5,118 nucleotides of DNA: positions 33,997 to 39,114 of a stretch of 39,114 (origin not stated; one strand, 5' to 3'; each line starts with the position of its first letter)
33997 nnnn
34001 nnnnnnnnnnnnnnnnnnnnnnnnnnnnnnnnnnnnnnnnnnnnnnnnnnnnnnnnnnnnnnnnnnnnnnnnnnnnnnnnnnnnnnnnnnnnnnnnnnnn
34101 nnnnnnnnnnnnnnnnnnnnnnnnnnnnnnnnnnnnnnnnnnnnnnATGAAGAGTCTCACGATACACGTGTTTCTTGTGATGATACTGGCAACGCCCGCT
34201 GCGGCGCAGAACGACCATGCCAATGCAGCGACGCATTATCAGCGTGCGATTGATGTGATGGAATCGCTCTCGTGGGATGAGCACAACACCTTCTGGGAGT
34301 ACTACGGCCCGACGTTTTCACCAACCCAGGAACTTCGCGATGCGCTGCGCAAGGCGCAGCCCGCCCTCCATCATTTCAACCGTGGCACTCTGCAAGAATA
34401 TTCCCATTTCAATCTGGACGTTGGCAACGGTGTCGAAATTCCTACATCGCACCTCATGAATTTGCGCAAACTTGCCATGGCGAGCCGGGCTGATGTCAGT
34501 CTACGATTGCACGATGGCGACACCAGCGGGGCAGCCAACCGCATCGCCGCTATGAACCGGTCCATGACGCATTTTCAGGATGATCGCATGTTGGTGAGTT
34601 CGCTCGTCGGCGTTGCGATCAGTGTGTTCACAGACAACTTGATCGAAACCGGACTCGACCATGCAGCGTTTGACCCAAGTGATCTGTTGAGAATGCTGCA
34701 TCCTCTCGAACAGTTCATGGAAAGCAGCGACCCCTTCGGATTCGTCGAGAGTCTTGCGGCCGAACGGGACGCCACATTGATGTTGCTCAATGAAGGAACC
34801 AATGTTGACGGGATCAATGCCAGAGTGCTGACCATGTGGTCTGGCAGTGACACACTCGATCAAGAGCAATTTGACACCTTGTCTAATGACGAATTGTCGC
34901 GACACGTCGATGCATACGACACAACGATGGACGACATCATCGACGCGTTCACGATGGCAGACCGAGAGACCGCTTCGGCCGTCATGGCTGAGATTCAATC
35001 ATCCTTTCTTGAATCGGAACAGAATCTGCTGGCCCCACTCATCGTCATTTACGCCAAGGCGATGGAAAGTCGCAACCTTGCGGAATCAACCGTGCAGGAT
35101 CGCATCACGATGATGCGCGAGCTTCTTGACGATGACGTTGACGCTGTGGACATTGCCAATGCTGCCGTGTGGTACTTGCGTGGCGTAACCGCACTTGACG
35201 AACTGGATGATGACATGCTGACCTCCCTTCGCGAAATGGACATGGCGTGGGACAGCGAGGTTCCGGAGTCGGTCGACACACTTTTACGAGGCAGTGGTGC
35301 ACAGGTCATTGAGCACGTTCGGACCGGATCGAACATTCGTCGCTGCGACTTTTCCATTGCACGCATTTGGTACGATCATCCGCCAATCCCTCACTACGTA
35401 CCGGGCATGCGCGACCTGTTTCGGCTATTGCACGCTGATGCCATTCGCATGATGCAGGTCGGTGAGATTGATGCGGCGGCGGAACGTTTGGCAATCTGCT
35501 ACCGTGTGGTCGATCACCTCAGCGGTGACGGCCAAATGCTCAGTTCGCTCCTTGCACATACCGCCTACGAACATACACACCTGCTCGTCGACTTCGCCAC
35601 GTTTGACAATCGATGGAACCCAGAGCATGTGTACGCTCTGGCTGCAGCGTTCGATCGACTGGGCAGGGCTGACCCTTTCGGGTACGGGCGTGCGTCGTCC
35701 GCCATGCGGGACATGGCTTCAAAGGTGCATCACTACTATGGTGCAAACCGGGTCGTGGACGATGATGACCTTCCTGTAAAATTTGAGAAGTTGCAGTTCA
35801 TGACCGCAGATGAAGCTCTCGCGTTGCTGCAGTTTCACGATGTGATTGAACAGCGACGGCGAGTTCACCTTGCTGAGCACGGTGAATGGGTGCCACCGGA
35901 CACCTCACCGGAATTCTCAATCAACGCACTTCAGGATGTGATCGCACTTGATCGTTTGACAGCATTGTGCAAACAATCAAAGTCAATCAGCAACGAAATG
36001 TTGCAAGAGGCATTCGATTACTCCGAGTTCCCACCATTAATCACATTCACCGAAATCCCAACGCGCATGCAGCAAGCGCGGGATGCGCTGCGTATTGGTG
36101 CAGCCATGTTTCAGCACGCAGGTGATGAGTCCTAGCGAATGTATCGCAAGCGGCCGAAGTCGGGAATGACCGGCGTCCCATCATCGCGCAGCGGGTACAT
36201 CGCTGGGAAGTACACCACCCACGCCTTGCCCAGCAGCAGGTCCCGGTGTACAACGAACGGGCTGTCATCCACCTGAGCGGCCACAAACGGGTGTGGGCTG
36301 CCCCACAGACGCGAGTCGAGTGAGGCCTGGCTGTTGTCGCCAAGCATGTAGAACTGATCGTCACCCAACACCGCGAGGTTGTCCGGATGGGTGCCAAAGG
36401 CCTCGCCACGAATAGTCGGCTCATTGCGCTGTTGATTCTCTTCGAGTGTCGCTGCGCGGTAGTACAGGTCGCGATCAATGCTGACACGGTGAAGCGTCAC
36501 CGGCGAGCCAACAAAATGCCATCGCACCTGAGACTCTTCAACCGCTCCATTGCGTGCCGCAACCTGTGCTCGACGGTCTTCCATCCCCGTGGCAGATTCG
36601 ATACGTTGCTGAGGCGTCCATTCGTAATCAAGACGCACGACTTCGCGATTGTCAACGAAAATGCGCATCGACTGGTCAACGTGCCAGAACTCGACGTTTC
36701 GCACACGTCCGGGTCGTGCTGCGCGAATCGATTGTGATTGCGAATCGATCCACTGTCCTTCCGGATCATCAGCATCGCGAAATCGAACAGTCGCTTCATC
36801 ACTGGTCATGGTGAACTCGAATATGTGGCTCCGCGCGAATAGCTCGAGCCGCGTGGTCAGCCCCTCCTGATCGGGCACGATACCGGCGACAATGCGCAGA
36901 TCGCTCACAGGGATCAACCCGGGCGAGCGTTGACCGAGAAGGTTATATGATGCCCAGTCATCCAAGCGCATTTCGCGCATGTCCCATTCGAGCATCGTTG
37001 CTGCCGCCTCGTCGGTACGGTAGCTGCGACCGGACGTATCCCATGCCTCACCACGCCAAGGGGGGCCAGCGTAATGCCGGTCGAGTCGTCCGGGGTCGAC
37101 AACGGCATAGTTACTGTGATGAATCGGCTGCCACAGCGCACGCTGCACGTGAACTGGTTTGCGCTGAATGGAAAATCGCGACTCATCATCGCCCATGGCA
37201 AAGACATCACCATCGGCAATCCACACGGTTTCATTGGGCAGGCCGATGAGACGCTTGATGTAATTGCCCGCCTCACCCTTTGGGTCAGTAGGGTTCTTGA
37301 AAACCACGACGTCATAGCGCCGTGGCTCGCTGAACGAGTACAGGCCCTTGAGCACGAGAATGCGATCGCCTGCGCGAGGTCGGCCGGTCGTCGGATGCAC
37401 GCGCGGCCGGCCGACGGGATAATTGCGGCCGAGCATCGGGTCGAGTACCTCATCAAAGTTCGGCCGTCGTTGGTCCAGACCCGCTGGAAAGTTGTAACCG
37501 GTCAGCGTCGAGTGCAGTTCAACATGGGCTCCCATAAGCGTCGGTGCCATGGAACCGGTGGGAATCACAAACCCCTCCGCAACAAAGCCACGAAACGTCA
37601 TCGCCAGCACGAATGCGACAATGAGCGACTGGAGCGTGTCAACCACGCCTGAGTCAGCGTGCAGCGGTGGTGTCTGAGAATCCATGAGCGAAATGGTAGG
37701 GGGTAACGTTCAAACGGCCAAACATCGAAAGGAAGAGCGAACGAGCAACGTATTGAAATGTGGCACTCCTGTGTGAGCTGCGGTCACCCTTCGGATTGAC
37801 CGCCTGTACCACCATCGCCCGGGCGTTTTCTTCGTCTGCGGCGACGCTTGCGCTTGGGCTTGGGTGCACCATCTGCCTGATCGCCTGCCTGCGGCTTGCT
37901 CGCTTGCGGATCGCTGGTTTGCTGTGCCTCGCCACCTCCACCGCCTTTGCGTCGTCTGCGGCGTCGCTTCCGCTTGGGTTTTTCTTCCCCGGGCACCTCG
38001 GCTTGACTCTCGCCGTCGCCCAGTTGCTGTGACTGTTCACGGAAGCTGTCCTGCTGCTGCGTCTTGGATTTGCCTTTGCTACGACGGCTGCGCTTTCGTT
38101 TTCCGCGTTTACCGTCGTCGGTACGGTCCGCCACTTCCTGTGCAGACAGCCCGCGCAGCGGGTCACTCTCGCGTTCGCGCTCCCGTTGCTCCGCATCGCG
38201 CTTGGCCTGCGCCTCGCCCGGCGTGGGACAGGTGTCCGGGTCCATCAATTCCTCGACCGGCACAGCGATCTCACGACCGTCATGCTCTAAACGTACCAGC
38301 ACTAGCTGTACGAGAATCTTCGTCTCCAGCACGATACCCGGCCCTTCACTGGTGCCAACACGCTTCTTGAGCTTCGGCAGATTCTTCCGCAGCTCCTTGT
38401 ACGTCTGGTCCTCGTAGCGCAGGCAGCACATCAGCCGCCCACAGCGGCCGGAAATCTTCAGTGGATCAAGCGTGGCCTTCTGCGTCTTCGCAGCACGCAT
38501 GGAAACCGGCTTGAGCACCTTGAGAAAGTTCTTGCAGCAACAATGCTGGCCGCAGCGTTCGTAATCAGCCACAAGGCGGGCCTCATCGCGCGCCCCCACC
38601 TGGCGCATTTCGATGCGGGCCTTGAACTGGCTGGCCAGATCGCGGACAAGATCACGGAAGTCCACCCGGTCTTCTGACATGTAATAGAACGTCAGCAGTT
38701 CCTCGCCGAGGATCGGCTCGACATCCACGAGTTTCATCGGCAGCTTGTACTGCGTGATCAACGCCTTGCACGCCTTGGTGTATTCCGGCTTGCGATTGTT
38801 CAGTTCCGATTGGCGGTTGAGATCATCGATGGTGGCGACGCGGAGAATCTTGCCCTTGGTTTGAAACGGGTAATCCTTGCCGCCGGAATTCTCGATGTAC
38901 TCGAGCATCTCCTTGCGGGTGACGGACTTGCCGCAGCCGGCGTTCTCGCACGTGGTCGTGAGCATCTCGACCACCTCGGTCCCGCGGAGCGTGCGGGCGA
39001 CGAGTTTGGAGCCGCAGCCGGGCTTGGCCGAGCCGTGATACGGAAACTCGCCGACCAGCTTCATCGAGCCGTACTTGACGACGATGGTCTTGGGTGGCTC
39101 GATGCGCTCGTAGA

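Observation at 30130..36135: Translationally coupled trio of paralogous, internally duplicated secreted proteins of an unrecognised family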

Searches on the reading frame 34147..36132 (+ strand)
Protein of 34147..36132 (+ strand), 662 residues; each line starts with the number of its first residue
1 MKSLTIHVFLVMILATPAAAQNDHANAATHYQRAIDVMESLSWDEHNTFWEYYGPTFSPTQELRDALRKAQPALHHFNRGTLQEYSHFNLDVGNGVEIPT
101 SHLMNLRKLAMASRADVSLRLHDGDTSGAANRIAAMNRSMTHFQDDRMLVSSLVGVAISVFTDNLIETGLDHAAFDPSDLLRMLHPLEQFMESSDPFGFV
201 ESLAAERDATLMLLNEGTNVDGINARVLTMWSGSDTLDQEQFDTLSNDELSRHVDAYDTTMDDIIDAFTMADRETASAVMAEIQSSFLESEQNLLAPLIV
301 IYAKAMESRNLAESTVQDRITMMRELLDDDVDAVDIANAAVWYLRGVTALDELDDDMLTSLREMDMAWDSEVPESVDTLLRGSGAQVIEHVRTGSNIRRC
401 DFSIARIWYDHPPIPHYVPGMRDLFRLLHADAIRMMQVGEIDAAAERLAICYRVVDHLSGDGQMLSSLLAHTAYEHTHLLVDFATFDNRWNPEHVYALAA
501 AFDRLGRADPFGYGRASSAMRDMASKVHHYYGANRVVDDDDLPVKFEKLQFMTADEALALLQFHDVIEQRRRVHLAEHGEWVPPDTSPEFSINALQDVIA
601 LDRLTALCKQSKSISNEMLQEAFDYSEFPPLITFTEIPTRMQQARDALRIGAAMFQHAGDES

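Call 3: search_protein_families(library=pfam, proteins=[window:34147-36132:+], max_evalue=1)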
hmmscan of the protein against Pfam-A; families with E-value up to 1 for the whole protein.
window:34147-36132:+ (662 aa): 1 family
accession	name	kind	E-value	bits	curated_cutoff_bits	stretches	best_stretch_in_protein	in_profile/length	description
PF21769.2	vRNAP_dom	-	0.081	13.7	27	1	221-324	35-135/145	Virion DNA-directed RNA polymerase domain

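Call 20: search_protein_families(library=ncbifam, proteins=[window:34147-36132:+], max_evalue=1)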
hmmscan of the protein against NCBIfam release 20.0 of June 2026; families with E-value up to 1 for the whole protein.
window:34147-36132:+ (662 aa): 0 families

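Call 60: search_protein_families(library=padloc, proteins=[window:34147-36132:+], max_evalue=0.1)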
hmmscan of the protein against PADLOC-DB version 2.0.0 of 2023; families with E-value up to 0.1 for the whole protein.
window:34147-36132:+ (662 aa): 0 families

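Call 61: search_protein_families(library=phrogs, proteins=[window:34147-36132:+], max_evalue=0.1)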
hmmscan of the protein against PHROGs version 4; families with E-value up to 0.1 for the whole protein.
window:34147-36132:+ (662 aa): 0 families

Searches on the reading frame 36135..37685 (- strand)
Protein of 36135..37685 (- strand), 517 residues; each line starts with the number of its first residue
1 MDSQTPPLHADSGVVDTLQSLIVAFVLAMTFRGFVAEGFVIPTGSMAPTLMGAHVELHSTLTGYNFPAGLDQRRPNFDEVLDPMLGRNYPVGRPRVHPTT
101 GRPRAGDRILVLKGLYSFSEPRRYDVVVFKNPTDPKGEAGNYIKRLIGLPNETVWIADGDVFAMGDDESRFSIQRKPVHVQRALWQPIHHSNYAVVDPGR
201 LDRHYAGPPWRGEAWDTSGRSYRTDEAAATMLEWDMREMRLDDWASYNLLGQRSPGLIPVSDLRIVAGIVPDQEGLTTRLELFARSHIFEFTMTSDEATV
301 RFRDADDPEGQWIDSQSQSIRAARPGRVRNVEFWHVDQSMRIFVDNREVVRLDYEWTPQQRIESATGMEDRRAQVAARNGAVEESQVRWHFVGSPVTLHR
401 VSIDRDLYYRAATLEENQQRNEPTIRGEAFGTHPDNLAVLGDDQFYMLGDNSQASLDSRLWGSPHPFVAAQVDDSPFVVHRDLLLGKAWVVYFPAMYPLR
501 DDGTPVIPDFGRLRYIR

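Call 3: search_protein_families(library=pfam, proteins=[window:36135-37685:-], max_evalue=1)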
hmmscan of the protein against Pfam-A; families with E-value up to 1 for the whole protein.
window:36135-37685:- (517 aa): 1 family
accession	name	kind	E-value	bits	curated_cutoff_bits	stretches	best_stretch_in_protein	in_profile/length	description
PF10502.14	Peptidase_S26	-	1e-24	87.8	22.9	3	105-163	39-94/168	Signal peptidase, peptidase S26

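Call 20: search_protein_families(library=ncbifam, proteins=[window:36135-37685:-], max_evalue=1)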
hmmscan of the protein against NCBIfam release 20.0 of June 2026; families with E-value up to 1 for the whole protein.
window:36135-37685:- (517 aa): 3 families
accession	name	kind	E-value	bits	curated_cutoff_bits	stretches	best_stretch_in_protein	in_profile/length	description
TIGR02227.1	sigpep_I_bact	equivalog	3.2e-24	85.6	47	3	105-166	36-94/162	signal peptidase I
NF008114.0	PRK10861.1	equivalog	2.3e-16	60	277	3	113-154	118-156/324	signal peptidase I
TIGR02754.1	sod_Ni_protease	equivalog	5.2e-05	23.6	63.25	1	437-462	52-77/90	nickel-type superoxide dismutase maturation protease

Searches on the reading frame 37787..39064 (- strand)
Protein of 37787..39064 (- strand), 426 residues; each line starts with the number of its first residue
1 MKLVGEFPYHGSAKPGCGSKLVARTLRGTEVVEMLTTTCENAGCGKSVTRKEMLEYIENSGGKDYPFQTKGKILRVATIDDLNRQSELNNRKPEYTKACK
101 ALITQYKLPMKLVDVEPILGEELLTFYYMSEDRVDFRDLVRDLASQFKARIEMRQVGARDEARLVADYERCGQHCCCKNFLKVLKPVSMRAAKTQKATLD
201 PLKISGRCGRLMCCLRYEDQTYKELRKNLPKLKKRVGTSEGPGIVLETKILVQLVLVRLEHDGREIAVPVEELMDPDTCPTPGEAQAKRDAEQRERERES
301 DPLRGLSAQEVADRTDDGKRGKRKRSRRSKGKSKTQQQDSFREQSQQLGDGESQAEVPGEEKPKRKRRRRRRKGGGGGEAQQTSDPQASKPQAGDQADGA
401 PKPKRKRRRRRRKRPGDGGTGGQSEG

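Call 20: search_protein_families(library=ncbifam, proteins=[window:37787-39064:-], max_evalue=1)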
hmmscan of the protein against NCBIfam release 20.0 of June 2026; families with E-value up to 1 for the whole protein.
window:37787-39064:- (426 aa): 1 family
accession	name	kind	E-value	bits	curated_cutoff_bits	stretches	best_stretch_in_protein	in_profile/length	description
NF041131.1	RicT_YaaT_fam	subfamily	1.6e-65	220.6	70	1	70-250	32-212/213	regulatory iron-sulfur-containing complex subunit RicT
